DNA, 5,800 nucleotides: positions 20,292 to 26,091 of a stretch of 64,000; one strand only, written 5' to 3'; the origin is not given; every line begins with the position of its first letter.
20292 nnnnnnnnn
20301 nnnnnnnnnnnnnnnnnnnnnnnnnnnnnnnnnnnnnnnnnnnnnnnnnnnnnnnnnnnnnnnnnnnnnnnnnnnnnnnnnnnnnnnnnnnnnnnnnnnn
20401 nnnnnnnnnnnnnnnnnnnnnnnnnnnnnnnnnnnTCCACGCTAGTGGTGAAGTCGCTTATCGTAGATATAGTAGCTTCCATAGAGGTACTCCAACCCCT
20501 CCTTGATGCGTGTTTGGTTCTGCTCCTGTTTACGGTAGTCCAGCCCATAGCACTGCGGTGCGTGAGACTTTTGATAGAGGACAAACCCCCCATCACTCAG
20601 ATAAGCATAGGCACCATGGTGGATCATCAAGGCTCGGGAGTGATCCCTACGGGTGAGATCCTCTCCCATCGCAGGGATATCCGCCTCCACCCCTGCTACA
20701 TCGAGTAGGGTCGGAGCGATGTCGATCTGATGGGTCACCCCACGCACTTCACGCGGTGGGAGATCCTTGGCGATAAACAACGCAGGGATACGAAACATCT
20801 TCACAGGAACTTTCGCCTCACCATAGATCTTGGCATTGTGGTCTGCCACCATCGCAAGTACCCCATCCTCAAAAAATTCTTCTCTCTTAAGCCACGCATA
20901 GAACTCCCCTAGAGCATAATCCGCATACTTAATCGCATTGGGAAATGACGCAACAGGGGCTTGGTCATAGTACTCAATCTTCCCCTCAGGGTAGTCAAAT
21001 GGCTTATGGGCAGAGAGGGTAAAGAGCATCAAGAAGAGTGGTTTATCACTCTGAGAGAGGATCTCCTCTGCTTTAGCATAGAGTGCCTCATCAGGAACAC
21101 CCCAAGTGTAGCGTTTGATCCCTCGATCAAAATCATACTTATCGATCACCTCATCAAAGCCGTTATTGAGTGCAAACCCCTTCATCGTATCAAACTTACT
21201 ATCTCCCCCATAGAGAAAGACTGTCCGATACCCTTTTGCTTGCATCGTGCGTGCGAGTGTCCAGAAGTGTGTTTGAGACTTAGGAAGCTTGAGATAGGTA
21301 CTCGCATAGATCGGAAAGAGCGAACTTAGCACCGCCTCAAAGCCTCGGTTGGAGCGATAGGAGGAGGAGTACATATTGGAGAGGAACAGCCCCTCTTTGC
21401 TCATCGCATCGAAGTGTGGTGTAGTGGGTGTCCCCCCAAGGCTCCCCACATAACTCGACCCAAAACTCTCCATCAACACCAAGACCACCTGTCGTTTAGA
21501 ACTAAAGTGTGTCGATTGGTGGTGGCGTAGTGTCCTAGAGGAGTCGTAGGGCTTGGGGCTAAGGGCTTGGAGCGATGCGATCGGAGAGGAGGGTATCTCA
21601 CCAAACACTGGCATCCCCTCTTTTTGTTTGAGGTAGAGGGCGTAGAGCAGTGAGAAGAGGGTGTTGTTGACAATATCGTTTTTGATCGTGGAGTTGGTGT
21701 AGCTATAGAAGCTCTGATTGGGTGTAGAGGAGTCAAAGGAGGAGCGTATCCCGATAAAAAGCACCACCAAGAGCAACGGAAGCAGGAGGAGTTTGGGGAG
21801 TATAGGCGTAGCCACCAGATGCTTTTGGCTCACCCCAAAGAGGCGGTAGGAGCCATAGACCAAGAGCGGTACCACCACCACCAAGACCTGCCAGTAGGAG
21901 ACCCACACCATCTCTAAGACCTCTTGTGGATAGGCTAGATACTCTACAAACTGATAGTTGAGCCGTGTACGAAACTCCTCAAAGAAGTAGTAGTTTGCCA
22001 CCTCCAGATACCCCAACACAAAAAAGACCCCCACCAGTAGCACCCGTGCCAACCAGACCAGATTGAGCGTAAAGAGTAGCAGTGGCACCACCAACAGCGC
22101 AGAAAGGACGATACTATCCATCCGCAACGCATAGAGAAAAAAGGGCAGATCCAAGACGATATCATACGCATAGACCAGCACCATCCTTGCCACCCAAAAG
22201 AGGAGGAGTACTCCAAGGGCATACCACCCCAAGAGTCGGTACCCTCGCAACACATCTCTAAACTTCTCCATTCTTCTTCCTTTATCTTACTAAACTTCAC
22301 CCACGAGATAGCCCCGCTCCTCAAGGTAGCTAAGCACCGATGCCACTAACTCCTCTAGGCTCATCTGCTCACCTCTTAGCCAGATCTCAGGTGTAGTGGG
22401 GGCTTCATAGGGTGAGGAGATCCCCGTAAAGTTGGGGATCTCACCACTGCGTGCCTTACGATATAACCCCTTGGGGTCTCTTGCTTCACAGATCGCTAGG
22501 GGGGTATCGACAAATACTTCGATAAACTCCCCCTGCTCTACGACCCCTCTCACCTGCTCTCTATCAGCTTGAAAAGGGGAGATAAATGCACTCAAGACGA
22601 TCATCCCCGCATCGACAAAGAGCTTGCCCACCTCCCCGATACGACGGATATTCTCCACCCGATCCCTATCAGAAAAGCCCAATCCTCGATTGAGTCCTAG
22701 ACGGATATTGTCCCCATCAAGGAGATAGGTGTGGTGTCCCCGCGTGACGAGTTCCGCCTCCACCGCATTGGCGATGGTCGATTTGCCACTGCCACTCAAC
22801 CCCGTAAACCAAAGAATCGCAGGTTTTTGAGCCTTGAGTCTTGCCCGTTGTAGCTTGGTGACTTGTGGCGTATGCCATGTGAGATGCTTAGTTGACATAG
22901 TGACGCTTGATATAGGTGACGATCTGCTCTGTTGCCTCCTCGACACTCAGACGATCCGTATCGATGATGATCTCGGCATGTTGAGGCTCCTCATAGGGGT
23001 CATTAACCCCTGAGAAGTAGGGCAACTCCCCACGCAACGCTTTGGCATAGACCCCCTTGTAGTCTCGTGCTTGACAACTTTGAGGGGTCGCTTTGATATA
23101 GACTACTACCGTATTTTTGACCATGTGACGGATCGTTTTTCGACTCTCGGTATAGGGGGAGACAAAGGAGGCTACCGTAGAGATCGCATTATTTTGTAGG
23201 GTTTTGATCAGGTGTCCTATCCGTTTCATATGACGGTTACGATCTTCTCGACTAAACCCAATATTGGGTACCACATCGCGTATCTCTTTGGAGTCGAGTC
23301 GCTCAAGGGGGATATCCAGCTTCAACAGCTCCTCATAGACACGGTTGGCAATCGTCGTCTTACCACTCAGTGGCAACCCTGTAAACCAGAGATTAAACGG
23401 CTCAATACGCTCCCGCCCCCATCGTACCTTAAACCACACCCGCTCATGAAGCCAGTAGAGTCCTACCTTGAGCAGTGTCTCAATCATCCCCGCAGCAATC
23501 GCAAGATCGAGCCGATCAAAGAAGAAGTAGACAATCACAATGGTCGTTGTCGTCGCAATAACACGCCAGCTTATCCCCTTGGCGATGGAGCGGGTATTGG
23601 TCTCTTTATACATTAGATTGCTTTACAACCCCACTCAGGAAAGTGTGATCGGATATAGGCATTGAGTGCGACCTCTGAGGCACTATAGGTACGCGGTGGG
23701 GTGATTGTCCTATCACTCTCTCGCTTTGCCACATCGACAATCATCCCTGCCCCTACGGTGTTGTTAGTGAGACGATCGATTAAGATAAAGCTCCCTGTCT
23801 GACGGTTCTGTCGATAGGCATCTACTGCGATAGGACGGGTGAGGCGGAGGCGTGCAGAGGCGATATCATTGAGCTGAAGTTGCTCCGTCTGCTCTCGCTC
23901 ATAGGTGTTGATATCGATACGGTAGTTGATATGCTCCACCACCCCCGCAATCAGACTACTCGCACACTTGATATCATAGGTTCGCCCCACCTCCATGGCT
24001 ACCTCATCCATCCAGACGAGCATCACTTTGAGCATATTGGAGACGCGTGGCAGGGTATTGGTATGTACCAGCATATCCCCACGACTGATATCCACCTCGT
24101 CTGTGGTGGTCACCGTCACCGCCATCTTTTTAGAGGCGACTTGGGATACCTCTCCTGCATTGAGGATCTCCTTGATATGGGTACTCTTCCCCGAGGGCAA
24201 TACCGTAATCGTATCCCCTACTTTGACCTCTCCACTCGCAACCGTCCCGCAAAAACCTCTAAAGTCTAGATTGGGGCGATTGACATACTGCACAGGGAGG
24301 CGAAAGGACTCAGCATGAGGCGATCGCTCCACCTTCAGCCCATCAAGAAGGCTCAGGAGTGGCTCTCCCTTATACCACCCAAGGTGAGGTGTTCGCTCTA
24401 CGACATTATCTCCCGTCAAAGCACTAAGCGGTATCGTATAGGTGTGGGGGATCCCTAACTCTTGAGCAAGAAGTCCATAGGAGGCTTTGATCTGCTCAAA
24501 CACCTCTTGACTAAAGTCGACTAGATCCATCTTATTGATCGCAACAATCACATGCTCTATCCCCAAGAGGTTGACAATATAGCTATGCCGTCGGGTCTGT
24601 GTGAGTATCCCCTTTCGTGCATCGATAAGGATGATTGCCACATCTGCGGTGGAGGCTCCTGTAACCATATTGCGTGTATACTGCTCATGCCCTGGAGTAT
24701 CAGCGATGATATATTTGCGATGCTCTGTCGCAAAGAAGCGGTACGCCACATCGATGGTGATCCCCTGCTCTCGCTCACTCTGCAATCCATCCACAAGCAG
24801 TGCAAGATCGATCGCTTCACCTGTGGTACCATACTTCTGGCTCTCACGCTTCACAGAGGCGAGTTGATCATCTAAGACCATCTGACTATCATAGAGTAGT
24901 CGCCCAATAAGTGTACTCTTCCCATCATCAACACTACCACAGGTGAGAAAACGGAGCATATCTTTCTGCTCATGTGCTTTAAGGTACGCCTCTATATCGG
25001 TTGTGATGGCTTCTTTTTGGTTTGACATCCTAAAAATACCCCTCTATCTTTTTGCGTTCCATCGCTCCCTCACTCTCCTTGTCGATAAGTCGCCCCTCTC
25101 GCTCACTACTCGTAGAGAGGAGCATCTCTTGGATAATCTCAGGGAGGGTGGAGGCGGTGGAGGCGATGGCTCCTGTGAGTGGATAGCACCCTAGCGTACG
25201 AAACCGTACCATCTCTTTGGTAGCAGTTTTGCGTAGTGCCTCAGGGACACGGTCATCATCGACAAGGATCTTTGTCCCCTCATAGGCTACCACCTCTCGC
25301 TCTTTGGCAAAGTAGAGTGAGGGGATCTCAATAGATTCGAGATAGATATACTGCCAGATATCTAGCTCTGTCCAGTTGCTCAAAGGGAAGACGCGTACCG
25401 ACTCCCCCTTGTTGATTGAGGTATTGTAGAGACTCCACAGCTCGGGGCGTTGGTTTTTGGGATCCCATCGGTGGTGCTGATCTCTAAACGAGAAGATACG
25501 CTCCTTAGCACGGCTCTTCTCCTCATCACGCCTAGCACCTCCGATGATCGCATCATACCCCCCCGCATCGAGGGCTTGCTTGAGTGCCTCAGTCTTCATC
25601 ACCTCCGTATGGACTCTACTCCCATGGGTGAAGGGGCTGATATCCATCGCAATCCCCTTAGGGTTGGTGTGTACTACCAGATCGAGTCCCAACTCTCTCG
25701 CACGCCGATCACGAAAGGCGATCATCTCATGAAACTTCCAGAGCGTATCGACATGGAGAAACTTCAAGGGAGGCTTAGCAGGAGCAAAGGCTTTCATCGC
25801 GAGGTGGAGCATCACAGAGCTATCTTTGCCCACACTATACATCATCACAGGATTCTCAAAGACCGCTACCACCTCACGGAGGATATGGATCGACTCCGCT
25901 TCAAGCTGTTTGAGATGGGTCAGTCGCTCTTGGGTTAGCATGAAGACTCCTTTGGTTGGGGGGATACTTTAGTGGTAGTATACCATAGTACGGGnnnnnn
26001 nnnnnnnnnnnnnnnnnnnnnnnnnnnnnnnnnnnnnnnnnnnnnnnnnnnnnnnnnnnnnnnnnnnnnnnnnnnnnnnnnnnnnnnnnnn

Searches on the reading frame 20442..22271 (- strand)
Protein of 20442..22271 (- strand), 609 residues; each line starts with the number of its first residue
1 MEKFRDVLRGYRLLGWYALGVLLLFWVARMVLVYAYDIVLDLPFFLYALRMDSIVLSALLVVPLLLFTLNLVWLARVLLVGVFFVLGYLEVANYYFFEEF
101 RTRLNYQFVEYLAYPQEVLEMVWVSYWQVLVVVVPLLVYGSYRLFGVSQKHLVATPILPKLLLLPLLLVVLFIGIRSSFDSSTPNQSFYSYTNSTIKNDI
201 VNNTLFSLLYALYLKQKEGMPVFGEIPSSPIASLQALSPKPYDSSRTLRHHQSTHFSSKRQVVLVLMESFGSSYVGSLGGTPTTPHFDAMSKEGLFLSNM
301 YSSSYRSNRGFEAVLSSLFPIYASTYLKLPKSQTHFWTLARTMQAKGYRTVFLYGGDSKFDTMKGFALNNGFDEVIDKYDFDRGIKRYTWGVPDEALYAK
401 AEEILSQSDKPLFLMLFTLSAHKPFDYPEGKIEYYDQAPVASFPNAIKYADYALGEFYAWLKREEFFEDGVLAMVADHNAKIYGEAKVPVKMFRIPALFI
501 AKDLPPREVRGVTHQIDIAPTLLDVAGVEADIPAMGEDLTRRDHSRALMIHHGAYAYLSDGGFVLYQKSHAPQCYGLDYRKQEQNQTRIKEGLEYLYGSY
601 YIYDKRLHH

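Call 66: search_protein_families(library=pfam, proteins=[window:20442-22271:-], max_evalue=0.001)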
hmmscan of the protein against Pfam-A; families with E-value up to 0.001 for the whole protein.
window:20442-22271:- (609 aa): 1 family
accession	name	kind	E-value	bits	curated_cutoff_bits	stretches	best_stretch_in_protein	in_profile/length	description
PF00884.28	Sulfatase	-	2.1e-46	159.1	25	1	261-528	2-301/301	Sulfatase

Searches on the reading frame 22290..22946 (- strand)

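Call 66: search_protein_families(library=pfam, proteins=[window:22290-22946:-], max_evalue=0.001)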
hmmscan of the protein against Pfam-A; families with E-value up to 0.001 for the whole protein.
window:22290-22946:- (218 aa): 5 families
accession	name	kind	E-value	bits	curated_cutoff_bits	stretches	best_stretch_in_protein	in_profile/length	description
PF01583.26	APS_kinase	-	3.6e-68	228.8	21.1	1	42-190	2-151/152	Adenylylsulphate kinase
PF13671.12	AAA_33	-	4e-05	24.4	27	1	45-156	2-114/143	AAA domain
PF03308.22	MeaB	-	0.00029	20.4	23.1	1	29-74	19-65/273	Methylmalonyl Co-A mutase-associated GTPase MeaB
PF13555.12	AAA_29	-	0.00062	19.9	27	0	36-72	18-52/61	P-loop containing region of AAA domain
PF24883.2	NPHP3_N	-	0.0009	19.9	24.8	0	35-73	15-53/164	Nephrocystin 3, N-terminal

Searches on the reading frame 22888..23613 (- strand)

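Call 66: search_protein_families(library=pfam, proteins=[window:22888-23613:-], max_evalue=0.001)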
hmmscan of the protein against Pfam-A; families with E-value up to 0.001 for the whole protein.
window:22888-23613:- (241 aa): 4 families
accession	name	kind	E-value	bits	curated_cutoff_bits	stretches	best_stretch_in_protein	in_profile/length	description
PF01583.26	APS_kinase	-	4.3e-42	144.2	21.1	1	72-218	2-152/152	Adenylylsulphate kinase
PF09834.14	DUF2061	-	8.7e-17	61.7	23.1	1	10-60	1-51/52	Predicted membrane protein (DUF2061)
PF24883.2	NPHP3_N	-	0.00038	21.1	24.8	0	55-98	6-48/164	Nephrocystin 3, N-terminal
PF08433.16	KTI12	-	0.00096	19.2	22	0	77-192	6-124/271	Chromatin associated protein KTI12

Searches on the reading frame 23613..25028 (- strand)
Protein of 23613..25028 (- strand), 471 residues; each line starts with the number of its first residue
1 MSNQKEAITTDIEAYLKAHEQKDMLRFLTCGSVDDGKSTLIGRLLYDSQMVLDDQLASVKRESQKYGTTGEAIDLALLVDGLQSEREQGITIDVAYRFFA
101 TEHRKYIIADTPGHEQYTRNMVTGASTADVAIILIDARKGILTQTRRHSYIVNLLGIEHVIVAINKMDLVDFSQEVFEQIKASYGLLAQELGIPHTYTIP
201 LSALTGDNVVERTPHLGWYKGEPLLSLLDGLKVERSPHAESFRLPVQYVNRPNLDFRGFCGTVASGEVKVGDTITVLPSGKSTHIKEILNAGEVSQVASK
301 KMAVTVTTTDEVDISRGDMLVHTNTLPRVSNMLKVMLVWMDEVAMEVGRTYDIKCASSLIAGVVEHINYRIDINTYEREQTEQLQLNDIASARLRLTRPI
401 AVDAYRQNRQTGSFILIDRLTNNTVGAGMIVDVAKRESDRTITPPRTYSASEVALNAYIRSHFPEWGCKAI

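Call 66: search_protein_families(library=pfam, proteins=[window:23613-25028:-], max_evalue=0.001)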
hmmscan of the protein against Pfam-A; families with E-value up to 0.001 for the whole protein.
window:23613-25028:- (471 aa): 4 families
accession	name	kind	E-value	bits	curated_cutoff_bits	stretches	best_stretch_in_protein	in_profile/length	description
PF00009.33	GTP_EFTU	-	1.3e-43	149.2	26.5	1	23-210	2-176/188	Elongation factor Tu GTP binding domain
PF22594.2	GTP-eEF1A_C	-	2.1e-28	99.1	27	1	334-430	3-100/101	GTP-eEF1A C-terminal domain-like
PF01926.29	MMR_HSR1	-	2.3e-07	31.3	21.9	1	85-166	27-113/113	50S ribosome-binding GTPase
PF03144.31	GTP_EFTU_D2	-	0.00041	21.2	30.3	1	261-320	6-72/73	Elongation factor Tu domain 2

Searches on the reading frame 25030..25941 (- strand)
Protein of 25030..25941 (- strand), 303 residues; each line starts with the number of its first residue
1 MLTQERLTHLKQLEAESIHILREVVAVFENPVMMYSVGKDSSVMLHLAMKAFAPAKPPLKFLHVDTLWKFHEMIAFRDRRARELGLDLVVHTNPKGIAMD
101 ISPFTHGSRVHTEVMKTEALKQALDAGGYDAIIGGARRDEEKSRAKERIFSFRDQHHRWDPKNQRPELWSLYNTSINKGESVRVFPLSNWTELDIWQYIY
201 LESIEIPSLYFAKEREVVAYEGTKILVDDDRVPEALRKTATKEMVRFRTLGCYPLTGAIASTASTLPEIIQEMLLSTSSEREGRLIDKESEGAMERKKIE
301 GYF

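Call 66: search_protein_families(library=pfam, proteins=[window:25030-25941:-], max_evalue=0.001)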
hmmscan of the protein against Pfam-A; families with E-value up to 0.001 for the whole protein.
window:25030-25941:- (303 aa): 1 family
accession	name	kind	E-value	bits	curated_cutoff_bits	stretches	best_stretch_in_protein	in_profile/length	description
PF01507.26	PAPS_reduct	-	2.3e-53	181.2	22.5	1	30-257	1-174/175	Phosphoadenosine phosphosulfate reductase domain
